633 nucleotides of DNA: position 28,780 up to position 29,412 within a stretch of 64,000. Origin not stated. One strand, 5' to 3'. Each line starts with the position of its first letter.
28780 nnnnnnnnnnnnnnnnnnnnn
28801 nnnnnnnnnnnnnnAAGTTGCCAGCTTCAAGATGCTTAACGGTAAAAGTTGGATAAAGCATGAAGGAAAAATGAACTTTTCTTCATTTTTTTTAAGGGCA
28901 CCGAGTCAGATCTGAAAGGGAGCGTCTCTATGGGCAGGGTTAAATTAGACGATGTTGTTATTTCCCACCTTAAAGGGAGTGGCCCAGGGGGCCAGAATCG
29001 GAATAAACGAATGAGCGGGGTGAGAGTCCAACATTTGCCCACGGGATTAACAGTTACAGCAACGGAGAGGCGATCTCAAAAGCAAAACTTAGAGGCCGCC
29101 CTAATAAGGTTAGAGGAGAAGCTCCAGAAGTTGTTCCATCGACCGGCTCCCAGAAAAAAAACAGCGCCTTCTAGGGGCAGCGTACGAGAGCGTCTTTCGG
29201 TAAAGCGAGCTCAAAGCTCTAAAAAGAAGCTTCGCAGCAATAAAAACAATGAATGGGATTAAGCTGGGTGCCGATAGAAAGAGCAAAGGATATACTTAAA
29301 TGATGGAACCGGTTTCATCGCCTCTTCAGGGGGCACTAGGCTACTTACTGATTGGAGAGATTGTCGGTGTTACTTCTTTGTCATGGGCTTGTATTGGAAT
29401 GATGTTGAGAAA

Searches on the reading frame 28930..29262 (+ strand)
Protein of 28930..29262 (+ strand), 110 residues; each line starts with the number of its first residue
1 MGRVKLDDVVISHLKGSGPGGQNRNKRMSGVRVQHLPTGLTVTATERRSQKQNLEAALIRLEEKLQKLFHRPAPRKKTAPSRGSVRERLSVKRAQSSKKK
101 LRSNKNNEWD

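Call 74: search_protein_families(library=pfam, proteins=[window:28930-29262:+], max_evalue=0.01)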
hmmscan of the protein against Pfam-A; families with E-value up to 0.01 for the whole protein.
window:28930-29262:+ (110 aa): 1 family
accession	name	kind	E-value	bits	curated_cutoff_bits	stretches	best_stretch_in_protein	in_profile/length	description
PF00472.26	RF-1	-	5e-19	68.8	35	1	4-102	7-116/116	RF-1 domain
